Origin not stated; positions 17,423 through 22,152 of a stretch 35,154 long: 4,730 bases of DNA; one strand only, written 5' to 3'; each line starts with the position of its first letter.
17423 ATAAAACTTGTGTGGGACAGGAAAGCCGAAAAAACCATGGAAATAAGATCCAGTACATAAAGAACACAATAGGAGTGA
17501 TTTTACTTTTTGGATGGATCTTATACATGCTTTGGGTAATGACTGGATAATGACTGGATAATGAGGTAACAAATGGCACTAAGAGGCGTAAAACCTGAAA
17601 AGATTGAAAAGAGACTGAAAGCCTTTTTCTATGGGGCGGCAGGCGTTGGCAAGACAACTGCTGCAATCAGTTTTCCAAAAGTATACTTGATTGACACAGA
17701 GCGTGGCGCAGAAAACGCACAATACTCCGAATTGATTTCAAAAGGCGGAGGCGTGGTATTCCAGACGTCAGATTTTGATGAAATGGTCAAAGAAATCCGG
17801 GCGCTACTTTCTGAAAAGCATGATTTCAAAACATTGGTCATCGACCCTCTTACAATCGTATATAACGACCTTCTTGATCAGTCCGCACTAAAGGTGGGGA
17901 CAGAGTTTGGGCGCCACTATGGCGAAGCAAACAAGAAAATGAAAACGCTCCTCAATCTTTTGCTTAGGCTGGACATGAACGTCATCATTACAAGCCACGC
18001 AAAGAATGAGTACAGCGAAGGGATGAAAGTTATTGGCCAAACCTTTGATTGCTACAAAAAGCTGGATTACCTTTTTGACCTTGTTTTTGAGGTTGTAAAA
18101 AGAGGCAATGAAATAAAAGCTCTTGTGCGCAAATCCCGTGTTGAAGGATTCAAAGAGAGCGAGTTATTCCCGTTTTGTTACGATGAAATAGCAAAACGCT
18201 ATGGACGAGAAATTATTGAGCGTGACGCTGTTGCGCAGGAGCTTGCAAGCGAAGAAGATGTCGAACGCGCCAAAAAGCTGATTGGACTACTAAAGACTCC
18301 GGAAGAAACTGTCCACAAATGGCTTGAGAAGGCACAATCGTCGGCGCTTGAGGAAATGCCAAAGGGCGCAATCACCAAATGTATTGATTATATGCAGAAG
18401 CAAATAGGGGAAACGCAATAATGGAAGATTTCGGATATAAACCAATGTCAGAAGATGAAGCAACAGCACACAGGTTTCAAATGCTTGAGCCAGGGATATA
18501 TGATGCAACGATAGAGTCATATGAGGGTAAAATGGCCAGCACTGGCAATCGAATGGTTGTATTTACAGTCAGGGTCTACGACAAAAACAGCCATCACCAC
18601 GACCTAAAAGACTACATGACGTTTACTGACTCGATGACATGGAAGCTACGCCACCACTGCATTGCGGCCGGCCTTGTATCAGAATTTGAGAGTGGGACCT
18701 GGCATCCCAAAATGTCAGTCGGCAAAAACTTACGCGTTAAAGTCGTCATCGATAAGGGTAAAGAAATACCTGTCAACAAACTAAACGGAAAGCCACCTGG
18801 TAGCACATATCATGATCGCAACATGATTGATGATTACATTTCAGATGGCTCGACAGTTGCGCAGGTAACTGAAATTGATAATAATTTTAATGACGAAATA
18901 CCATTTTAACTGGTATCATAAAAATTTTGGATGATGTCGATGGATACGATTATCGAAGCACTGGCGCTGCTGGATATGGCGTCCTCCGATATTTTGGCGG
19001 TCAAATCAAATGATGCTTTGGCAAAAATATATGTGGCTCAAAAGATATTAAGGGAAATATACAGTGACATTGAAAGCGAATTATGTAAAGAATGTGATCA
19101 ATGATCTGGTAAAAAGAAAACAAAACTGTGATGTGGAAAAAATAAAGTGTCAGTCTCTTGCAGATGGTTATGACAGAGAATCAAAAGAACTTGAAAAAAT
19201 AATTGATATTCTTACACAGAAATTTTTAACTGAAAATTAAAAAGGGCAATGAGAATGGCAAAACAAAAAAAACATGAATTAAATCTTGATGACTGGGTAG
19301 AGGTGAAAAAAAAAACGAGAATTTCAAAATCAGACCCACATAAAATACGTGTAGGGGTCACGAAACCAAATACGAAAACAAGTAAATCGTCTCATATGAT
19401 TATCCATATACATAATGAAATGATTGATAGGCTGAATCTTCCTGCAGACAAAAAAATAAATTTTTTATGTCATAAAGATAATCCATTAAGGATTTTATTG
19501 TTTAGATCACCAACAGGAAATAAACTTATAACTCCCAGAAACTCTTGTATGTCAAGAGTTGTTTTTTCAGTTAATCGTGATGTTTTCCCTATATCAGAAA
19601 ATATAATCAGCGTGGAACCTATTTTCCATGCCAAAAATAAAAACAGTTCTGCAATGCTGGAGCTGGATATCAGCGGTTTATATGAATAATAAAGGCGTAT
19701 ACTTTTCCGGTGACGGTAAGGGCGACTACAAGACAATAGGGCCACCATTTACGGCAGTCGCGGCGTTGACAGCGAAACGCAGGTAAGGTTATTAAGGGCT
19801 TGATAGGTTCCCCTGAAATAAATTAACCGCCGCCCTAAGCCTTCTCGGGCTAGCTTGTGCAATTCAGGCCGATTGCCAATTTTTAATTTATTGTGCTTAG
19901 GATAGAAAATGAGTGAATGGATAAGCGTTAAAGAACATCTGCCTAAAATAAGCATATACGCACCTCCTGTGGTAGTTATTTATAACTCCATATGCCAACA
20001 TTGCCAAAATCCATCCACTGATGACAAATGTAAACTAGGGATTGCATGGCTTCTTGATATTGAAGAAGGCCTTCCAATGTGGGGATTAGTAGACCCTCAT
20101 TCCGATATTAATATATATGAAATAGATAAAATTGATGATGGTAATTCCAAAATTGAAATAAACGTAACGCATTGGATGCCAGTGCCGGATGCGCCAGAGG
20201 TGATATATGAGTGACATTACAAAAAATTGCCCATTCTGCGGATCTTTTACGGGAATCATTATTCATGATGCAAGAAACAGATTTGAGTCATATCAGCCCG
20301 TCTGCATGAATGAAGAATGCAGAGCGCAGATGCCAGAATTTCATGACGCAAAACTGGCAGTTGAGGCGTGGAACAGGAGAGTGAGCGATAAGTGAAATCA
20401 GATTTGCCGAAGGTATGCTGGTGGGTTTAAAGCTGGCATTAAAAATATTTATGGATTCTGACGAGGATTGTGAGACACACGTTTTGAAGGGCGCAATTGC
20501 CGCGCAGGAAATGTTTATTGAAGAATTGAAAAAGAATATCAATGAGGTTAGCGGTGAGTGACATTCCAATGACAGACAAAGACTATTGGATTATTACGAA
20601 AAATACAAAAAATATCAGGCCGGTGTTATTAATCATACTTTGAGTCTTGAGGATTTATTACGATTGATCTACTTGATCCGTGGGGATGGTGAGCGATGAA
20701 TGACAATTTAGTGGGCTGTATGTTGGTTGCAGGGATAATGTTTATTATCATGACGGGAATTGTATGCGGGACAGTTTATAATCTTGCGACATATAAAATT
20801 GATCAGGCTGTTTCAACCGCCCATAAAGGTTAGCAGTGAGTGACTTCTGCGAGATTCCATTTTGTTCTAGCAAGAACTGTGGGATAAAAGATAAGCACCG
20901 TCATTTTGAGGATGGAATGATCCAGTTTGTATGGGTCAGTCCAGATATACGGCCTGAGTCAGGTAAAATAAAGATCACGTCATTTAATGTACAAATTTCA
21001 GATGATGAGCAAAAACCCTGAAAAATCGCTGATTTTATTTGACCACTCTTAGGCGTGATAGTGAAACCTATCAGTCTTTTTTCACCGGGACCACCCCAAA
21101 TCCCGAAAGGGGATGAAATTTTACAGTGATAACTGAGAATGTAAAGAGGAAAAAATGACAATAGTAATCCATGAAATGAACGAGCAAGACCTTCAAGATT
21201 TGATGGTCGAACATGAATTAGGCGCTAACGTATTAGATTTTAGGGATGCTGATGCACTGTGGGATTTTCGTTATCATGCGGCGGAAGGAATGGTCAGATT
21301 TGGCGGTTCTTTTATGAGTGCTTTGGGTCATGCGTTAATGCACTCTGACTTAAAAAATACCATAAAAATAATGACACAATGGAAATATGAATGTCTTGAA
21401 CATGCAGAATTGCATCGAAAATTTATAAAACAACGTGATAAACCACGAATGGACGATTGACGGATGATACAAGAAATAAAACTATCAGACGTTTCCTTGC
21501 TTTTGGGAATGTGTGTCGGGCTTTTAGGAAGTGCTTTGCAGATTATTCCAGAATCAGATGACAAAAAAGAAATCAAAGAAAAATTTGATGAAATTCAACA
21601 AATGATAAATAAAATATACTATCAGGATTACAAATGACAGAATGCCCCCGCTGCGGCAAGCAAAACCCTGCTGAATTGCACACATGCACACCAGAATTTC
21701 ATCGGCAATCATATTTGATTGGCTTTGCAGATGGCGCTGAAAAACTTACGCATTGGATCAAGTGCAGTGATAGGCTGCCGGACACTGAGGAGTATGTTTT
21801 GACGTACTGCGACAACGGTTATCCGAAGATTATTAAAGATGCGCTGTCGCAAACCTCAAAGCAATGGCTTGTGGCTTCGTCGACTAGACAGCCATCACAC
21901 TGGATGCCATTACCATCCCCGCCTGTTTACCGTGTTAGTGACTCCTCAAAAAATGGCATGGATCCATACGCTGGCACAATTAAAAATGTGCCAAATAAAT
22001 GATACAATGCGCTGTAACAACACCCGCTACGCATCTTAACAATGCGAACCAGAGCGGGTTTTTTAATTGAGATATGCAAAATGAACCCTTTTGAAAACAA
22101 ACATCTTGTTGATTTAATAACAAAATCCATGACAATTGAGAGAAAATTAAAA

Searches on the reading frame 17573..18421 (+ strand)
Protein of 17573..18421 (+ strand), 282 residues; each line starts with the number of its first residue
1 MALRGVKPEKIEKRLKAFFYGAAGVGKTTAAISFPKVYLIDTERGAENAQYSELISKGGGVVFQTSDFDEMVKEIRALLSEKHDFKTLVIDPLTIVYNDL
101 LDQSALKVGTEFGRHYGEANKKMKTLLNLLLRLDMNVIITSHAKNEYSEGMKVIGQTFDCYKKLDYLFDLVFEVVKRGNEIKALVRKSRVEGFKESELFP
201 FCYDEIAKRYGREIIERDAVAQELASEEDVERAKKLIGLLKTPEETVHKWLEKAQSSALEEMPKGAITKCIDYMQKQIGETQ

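Call 8: search_protein_families(library=phrogs, proteins=[window:17573-18421:+], max_evalue=0.001)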
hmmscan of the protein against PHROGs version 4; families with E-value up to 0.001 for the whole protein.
window:17573-18421:+ (282 aa): 3 families
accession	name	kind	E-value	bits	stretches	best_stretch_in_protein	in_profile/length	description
phrog_124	-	DNA, RNA and nucleotide metabolism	1e-28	101.8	1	9-198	38-228/382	Sak4-like ssDNA annealing protein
phrog_1366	-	unknown function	7.7e-19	69.3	1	5-256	5-268/307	-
phrog_2872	-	DNA, RNA and nucleotide metabolism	1.8e-05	25.4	1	20-179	8-170/219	Sak4-like ssDNA annealing protein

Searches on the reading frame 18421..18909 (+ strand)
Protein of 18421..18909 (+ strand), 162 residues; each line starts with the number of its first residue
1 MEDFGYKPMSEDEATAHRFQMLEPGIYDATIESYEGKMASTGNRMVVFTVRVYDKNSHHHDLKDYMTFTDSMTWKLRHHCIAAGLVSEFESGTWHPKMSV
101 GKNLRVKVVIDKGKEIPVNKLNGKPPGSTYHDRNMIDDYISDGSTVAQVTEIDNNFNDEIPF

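Call 8: search_protein_families(library=phrogs, proteins=[window:18421-18909:+], max_evalue=0.001)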
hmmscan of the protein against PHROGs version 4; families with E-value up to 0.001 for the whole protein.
window:18421-18909:+ (162 aa): 2 families
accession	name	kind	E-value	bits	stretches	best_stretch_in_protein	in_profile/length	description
phrog_3724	-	unknown function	1.4e-06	28.8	1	23-129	27-133/285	-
phrog_378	-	DNA, RNA and nucleotide metabolism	0.00041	21.7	1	11-111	9-117/163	single strand DNA binding protein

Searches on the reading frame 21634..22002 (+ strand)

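Call 89: search_protein_families(library=pfam, proteins=[window:21634-22002:+], max_evalue=0.01)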
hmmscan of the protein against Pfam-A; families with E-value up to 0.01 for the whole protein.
window:21634-22002:+ (122 aa): 1 family
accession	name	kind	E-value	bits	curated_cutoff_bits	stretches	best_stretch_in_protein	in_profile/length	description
PF04448.17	DUF551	-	1.1e-12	49.1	22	1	41-97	2-67/68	Protein of unknown function (DUF551)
